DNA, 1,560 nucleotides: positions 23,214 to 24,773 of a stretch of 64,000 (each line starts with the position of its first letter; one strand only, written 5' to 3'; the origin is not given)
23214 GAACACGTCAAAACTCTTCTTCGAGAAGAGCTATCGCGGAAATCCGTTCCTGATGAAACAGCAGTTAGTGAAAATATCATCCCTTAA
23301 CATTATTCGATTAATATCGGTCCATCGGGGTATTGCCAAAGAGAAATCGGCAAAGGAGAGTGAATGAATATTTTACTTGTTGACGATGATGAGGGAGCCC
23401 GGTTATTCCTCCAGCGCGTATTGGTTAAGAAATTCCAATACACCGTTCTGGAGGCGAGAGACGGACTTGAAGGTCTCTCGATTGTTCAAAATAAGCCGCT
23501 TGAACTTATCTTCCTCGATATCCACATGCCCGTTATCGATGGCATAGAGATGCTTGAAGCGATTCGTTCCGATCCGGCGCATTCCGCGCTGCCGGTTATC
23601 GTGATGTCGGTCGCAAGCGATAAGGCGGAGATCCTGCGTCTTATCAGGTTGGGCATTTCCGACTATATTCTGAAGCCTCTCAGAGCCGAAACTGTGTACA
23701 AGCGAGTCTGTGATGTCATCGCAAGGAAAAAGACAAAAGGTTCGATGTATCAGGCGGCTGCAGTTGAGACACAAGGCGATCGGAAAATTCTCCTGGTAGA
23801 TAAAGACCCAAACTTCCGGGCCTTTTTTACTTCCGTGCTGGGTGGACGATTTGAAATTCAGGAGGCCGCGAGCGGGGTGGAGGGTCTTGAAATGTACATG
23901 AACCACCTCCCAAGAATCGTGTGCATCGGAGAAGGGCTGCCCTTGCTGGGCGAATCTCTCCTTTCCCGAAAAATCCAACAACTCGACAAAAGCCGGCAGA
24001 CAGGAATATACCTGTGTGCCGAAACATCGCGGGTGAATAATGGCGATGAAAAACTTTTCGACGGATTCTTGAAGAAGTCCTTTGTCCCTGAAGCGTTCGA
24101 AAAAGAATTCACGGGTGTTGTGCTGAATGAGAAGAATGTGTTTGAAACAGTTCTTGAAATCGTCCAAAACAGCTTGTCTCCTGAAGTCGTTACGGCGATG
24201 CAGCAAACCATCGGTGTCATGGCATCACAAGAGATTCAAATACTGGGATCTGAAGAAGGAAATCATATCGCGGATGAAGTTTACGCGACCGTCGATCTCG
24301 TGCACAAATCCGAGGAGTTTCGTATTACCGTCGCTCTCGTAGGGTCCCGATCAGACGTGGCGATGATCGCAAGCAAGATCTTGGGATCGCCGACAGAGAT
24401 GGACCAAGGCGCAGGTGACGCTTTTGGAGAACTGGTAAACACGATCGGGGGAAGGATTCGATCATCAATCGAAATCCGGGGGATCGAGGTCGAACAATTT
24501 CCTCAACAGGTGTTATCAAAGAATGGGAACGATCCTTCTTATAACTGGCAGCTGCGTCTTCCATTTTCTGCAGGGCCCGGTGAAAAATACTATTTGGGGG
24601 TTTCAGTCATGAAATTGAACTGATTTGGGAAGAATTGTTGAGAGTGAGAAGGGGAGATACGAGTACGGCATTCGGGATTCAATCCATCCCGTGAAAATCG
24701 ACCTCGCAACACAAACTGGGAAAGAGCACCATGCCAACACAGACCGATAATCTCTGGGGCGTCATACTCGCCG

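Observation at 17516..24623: Hemerythrin -> 1767-aa multi-PAS unorthodox kinase (REC+HPt) -> REC/pseudo-REC/CheX-like regulator: a candidate O2/redox-to-chemotaxis phosphorelay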

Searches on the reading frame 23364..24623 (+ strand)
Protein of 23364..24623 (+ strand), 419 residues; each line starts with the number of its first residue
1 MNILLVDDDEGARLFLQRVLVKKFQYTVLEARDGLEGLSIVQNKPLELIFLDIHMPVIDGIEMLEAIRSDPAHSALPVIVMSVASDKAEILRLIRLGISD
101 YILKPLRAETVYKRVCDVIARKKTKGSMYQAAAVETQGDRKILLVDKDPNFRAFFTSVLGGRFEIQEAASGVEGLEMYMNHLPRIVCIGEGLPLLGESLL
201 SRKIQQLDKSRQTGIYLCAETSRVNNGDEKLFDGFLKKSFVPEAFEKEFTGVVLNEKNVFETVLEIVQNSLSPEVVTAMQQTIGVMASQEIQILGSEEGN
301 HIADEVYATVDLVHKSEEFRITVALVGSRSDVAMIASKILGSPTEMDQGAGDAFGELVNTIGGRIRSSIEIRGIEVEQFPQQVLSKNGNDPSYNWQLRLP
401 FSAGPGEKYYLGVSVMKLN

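Call 6: search_protein_families(library=pfam, proteins=[window:23364-24623:+], max_evalue=0.01)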
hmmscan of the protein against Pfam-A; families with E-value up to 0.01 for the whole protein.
window:23364-24623:+ (419 aa): 2 families
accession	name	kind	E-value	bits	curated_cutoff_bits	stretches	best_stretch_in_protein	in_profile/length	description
PF00072.30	Response_reg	-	2.3e-28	99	30.2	1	3-115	1-110/111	Response regulator receiver domain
PF13690.11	CheX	-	6.7e-05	23.3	27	1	319-387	11-76/94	Chemotaxis phosphatase CheX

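Call 11: find_homologous_proteins(query=window:23364-24620:+, max_evalue=0.00001)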
Query window:23364-24620:+ (419 aa): 247 proteins with E <= 0.00001 among 8000 candidates; the best 120 are listed.
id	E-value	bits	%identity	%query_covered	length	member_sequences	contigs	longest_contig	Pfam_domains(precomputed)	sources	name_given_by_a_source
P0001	2.5e-191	654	72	100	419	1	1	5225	PF00072.31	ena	-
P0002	9.0e-156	537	100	59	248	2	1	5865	PF13690.12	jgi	-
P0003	2.1e-142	493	57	100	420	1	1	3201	PF13690.12,PF00072.31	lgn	-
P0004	1.8e-130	454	51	99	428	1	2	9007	PF13690.12,PF00072.31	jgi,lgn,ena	-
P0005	1.7e-120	421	49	99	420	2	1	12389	PF13690.12,PF00072.31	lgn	-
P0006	9.0e-120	418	48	99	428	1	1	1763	PF13690.12,PF00072.31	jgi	jgi:CheY-like chemotaxis protein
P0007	5.6e-119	416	48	99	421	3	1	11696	PF13690.12,PF00072.31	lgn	-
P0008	1.7e-112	394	46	99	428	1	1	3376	PF13690.12,PF00072.31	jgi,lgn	jgi:CheY-like chemotaxis protein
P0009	4.3e-109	383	46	99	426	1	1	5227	PF00072.31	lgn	-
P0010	1.2e-92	329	40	99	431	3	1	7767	PF13690.12,PF00072.31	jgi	jgi:CheY-like chemotaxis protein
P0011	3.7e-81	291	39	100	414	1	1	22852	PF00072.31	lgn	-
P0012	2.9e-80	288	38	99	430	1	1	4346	PF00072.31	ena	-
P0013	2.4e-79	285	37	99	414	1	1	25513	PF00072.31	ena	-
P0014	8.2e-76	274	36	99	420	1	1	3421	PF00072.31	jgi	-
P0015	2.7e-73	265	35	100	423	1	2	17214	PF00072.31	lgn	-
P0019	9.7e-68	247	34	98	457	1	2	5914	PF13690.12,PF00072.31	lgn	-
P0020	1.3e-67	247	35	99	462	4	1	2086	PF13690.12,PF00072.31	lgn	-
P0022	2.2e-65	239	39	78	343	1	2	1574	PF13690.12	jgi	jgi:DNA-binding response OmpR family regulator/CheY-specific phosphatase CheX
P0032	1.4e-54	204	33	100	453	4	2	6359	PF13690.12,PF00072.31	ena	-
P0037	2.8e-37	147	34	60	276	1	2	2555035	PF00072.31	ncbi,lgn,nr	ncbi:MAG: response regulator [Ignavibacteriales bacterium]|nr:response regulator [Ignavibacteriales 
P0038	8.8e-37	145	29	90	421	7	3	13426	PF13690.12,PF00072.31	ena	-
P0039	8.6e-35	139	26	96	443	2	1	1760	PF13690.12,PF00072.31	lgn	-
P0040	1.6e-34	138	29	98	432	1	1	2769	PF13690.12,PF00072.31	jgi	jgi:CheY-like chemotaxis protein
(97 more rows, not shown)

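Call 19: find_related_loci(query=A2, collection=genome_contigs, flank=10000)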
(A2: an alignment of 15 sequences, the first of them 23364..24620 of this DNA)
Query A2 (419 aa) in genome_contigs; peptide patterns used: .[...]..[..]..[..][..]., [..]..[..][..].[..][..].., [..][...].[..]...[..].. (x = any residue, [..] = any of these).
600 stretches matched a pattern (row limit reached: there are more); 531 encode a relative of the query (tblastn E <= 1e-3); the best 80 are kept; 80 distinct loci.
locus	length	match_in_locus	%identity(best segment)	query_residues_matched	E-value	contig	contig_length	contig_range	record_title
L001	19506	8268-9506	37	1-415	1e-73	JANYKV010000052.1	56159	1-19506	MAG: Gemmatimonadetes bacterium isolate GL140_5_metabinner_5 GL140_5_k141_877149, whole genome shotgun sequence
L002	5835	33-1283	32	3-419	6e-68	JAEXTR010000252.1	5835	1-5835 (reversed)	MAG: Bacteroidetes bacterium isolate OH_HBrB_359 k127_280214, whole genome shotgun sequence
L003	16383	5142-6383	32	1-413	1e-67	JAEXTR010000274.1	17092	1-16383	MAG: Bacteroidetes bacterium isolate OH_HBrB_359 k127_1452636, whole genome shotgun sequence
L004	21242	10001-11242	34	4-416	5e-66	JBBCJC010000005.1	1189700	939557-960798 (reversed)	MAG: Gemmatimonadales bacterium isolate MAG_CPA_16 P10A_000000076803, whole genome shotgun sequence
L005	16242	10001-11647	31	1-413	1e-61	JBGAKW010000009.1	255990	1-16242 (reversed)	MAG: Gemmatimonadaceae bacterium isolate MAG_AAO_H125.70 AAOH125-70_opera_contig_219, whole genome shotgun sequence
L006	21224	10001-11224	33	4-413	3e-65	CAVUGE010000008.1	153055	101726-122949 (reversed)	MAG: uncultured Bacteroidetes bacterium isolate MFD02416.bin.2.156 genome assembly, contig: contig_13227, whole genome s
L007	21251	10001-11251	32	1-415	4e-59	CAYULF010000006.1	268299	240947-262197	MAG TPA_asm: uncultured Hyphomicrobiales bacterium isolate SRP334346_co1_107 genome assembly, contig: NODE_47_length_268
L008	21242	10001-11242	31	4-416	3e-58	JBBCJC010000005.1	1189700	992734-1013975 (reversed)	MAG: Gemmatimonadales bacterium isolate MAG_CPA_16 P10A_000000076803, whole genome shotgun sequence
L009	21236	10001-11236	34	1-413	2e-72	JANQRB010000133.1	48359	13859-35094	MAG: Candidatus Kapaibacterium sp. isolate IP29b_bin.46 k99_2381191, whole genome shotgun sequence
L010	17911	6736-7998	29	1-413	1e-52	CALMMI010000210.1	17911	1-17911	MAG TPA_asm: uncultured Ignavibacteria bacterium isolate SRR5676438_bin.0_CONCOCT_v1.1_MAG genome assembly, contig: ERZ7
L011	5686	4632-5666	31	1-347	6e-53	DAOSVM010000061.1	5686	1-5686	MAG TPA_asm: Ignavibacteriales bacterium isolate AMR_MDS_2163 NODE_6480_length_5686_cov_6.342923, whole genome shotgun s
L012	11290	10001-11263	28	1-413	2e-52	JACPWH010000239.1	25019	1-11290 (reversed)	MAG: Ignavibacteriae bacterium isolate NC_groundwater_806_Pr6_B-0.1um_39_9 kurt_kritikos_18_scaffold_539030, whole genom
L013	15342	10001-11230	31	4-414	4e-52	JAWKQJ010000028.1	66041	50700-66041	MAG: Gemmatimonadales bacterium isolate ABC2.113 ABC2.113.fa-28, whole genome shotgun sequence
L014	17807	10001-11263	28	1-413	4e-50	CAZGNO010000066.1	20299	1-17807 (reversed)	MAG TPA_asm: uncultured Chitinophagaceae bacterium isolate SRP178908_co1_320 genome assembly, contig: NODE_1666_length_2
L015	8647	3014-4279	28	1-413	1e-46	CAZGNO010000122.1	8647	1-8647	MAG TPA_asm: uncultured Chitinophagaceae bacterium isolate SRP178908_co1_320 genome assembly, contig: NODE_6398_length_8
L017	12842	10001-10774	34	1-257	1e-42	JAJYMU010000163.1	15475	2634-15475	MAG: Bacteroidetes bacterium isolate DBS2-4.bin16 NODE_6813_length_15475_cov_1.368, whole genome shotgun sequence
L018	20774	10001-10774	34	1-257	1e-42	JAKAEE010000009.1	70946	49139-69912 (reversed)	MAG: Bacteroidetes bacterium isolate WY1.bin124 NODE_599_length_70946_cov_17.173414, whole genome shotgun sequence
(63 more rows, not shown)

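Call 20: find_encoding_contigs(protein=P0001, flank=10000, max_places=3)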
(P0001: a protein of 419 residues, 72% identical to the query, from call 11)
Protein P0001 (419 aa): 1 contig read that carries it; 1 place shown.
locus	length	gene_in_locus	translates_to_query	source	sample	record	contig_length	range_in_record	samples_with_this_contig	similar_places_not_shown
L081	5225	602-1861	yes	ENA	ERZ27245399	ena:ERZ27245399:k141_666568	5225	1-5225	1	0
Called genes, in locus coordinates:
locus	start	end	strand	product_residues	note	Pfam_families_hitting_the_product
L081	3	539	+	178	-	?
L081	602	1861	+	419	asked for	PF00072:Response_reg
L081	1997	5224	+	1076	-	?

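Call 21: find_encoding_contigs(protein=P0005, flank=10000, max_places=3)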
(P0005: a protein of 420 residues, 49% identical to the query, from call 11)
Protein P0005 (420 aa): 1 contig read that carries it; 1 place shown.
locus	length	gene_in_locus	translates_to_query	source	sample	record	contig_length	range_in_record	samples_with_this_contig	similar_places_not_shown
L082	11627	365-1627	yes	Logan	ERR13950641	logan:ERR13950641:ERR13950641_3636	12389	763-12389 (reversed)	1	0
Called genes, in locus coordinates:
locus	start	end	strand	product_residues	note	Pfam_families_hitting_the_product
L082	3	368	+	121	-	?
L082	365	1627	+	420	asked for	PF00072:Response_reg, PF13690:CheX (weak)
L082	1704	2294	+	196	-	PF00072:Response_reg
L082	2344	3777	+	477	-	PF02985:HEAT (faint), PF12717:Cnd1 (faint), PF13513:HEAT_EZ (faint), PF13646:HEAT_2, PF21581:SCD (faint), PF01602:Adaptin_N (faint), PF03130:HEAT_PBS (faint), PF13646:HEAT_2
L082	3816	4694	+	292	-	PF03705:CheR_N, PF01739:CheR, PF08242:Methyltransf_12 (faint)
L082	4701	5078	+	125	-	PF00072:Response_reg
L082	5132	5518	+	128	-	PF00072:Response_reg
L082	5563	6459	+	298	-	PF04344:CheZ (weak)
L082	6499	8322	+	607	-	PF01627:Hpt, PF02895:H-kinase_dim, PF02518:HATPase_c, PF01584:CheW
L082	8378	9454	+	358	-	PF00072:Response_reg, PF01339:CheB_methylest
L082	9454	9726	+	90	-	-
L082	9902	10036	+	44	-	-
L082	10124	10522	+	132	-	PF00460:Flg_bb_rod (weak)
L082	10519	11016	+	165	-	PF00460:Flg_bb_rod (weak), PF06429:Flg_bbr_C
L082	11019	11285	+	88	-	-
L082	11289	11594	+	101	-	PF02049:FliE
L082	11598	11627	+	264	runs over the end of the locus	?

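Call 22: find_encoding_contigs(protein=P0004, flank=10000, max_places=3)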
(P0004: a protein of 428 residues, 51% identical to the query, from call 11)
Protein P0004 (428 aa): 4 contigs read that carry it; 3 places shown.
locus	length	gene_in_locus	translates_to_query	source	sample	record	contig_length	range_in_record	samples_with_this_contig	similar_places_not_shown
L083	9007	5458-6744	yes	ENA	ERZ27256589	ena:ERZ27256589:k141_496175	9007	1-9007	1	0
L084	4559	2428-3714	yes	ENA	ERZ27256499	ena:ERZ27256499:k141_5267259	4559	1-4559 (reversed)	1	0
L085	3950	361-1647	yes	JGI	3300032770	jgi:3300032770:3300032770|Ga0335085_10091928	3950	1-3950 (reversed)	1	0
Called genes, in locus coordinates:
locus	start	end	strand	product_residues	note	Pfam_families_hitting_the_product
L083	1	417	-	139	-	?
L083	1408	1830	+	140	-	-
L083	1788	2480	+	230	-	-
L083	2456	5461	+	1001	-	PF00989:PAS, PF08448:PAS_4, PF13426:PAS_9, PF00989:PAS, PF08448:PAS_4, PF13426:PAS_9, PF08447:PAS_3, PF00512:HisKA, +6 more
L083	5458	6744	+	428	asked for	PF00072:Response_reg, PF13690:CheX (weak)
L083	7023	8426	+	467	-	PF20250:FapA_N, PF03961:FapA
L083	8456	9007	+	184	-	?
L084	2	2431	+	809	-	?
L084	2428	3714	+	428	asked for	PF00072:Response_reg, PF13690:CheX (weak)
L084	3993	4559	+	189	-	?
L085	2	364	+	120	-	?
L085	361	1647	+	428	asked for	PF00072:Response_reg, PF13690:CheX (weak)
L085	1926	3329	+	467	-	PF20250:FapA_N, PF03961:FapA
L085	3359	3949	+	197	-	?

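Call 23: find_encoding_contigs(protein=P0007, flank=10000, max_places=2)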
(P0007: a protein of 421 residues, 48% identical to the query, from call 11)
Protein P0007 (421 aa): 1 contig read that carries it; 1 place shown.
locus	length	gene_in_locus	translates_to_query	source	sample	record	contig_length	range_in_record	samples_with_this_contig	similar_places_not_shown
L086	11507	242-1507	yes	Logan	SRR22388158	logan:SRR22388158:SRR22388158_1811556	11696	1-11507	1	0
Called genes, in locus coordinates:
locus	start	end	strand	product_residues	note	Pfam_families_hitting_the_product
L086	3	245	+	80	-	?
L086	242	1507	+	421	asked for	PF00072:Response_reg, PF13690:CheX (weak)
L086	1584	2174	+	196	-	PF00072:Response_reg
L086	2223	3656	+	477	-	PF02985:HEAT (faint), PF12717:Cnd1 (faint), PF13513:HEAT_EZ (faint), PF13646:HEAT_2, PF21581:SCD (faint), PF23227:HEAT_MROH2B_C (faint), PF01602:Adaptin_N (weak), PF13646:HEAT_2, +1 more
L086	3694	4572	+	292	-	PF03705:CheR_N, PF01739:CheR, PF08242:Methyltransf_12 (faint)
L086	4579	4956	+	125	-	PF00072:Response_reg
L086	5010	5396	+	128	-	PF00072:Response_reg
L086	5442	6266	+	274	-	PF04344:CheZ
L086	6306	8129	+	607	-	PF01627:Hpt, PF02895:H-kinase_dim, PF02518:HATPase_c, PF01584:CheW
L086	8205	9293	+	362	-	PF00072:Response_reg, PF01339:CheB_methylest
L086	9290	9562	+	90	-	-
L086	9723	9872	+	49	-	-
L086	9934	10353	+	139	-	PF00460:Flg_bb_rod (weak)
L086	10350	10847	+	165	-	PF00460:Flg_bb_rod (weak), PF06429:Flg_bbr_C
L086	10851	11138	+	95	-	-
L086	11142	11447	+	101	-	PF02049:FliE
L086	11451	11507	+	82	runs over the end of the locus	?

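Call 24: find_encoding_contigs(protein=P0010, flank=10000, max_places=2)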
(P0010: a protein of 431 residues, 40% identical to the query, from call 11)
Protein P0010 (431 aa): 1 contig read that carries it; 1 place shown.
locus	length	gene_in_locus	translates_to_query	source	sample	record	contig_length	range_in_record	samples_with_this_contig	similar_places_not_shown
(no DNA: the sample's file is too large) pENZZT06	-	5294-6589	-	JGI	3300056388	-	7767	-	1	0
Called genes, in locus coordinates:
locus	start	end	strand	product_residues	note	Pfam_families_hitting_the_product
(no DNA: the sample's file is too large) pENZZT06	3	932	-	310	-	?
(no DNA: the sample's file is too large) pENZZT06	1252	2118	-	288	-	PF13622:4HBT_3, PF20789:4HBT_3C, PF02551:Acyl_CoA_thio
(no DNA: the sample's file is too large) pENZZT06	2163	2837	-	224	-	PF01738:DLH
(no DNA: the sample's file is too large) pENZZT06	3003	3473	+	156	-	PF07355:GRDB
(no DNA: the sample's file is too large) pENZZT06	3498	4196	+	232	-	-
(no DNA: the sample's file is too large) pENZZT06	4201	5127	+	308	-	PF03631:Virul_fac_BrkB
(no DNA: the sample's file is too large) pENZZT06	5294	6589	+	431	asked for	PF00072:Response_reg, PF13690:CheX (weak)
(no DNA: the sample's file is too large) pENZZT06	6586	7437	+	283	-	PF00072:Response_reg, PF01627:Hpt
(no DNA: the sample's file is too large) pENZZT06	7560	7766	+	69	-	?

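Call 25: find_encoding_contigs(protein=P0013, flank=10000, max_places=2)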
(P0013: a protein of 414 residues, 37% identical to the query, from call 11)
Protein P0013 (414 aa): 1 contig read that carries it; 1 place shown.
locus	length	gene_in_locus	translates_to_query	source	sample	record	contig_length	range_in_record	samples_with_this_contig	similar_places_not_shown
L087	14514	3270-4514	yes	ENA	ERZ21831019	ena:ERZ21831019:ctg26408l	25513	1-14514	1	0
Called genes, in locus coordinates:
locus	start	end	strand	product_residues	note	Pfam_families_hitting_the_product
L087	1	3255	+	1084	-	?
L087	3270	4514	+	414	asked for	PF00072:Response_reg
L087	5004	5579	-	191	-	PF00593:TonB_dep_Rec_b-barrel, PF14905:OMP_b-brl_3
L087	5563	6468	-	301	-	PF14905:OMP_b-brl_3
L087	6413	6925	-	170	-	-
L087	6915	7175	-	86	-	PF13620:CarboxypepD_reg (weak)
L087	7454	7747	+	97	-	PF01740:STAS, PF13466:STAS_2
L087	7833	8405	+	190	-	PF00440:TetR_N, PF16295:TetR_C_10 (weak), PF22604:TetR_HI_0893_C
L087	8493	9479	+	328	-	PF00248:Aldo_ket_red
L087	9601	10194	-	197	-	PF06161:DUF975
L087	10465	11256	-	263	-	PF20181:DUF6544, PF21900:DUF6920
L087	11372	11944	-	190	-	PF00300:His_Phos_1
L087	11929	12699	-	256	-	PF02654:CobS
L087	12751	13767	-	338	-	PF02277:DBI_PRT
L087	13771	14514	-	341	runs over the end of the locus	PF00005:ABC_tran, PF02463:SMC_N (faint), PF13304:AAA_21 (weak)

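Call 28: list_cluster_members(proteins=[window:23364-24620:+, window:17516-17920:+, window:41067-42602:+, window:35979-37808:+, window:14027-14518:+, window:15905-17323:+, window:24731-25663:+, window:52437-54053:+])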
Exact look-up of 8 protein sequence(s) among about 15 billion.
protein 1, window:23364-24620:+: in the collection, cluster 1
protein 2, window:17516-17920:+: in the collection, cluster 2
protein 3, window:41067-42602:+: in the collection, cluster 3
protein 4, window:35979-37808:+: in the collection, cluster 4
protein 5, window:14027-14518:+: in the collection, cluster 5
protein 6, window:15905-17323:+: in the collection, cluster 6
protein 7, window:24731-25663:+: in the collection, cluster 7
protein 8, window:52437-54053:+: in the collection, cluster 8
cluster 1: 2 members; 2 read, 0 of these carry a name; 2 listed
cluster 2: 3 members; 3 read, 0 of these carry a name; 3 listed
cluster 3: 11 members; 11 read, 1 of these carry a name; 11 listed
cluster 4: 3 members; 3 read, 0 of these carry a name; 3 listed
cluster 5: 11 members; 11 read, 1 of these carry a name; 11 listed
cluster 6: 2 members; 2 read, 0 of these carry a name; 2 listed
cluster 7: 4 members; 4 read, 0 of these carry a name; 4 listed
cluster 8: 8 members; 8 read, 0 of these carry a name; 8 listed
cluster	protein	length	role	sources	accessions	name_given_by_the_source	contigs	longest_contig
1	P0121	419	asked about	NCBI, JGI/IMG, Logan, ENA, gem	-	-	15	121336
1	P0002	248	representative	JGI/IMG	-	-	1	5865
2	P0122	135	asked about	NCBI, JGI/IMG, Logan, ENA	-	-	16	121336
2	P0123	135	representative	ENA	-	-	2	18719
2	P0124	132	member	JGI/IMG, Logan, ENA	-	-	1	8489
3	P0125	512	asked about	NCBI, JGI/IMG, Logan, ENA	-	-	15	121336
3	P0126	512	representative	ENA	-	-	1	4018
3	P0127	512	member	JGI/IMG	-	flagellar M-ring protein FliF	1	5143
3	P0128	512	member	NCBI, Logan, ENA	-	-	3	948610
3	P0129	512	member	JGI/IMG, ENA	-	-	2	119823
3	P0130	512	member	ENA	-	-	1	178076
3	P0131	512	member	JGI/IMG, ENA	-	-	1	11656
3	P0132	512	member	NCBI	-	-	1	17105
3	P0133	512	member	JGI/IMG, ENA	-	-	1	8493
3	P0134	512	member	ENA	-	-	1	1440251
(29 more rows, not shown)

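Call 29: find_encoding_contigs(protein=P0123, flank=10000, max_places=3)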
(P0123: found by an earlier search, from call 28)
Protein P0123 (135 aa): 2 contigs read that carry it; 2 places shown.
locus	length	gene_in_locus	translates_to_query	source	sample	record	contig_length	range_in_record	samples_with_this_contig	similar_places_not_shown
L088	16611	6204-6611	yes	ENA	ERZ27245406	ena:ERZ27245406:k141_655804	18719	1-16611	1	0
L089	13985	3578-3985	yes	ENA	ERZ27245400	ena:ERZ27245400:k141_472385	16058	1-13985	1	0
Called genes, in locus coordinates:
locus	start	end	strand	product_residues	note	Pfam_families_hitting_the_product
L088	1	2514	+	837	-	?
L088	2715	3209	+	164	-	PF01584:CheW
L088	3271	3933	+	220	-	PF01739:CheR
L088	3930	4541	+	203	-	PF00753:Lactamase_B, PF23023:Anti-Pycsar_Apyc1 (faint), PF12706:Lactamase_B_2 (weak)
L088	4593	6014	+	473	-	-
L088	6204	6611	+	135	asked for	PF01814:Hemerythrin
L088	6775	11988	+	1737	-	PF00989:PAS, PF13426:PAS_9, PF08448:PAS_4, PF13426:PAS_9, PF00989:PAS, PF13426:PAS_9, PF00989:PAS, PF08448:PAS_4, +28 more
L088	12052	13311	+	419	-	PF00072:Response_reg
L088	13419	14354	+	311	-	PF00483:NTP_transferase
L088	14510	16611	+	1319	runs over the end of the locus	PF08447:PAS_3, PF00989:PAS, PF13426:PAS_9, PF00989:PAS, PF13426:PAS_9, PF13426:PAS_9, PF00989:PAS, PF08448:PAS_4, +14 more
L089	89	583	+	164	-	PF01584:CheW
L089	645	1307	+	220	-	PF01739:CheR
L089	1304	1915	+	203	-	PF00753:Lactamase_B, PF23023:Anti-Pycsar_Apyc1 (faint), PF12706:Lactamase_B_2 (weak)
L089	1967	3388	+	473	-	-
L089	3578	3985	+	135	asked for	PF01814:Hemerythrin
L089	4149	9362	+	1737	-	PF00989:PAS, PF13426:PAS_9, PF08448:PAS_4, PF13426:PAS_9, PF00989:PAS, PF13426:PAS_9, PF00989:PAS, PF08448:PAS_4, +28 more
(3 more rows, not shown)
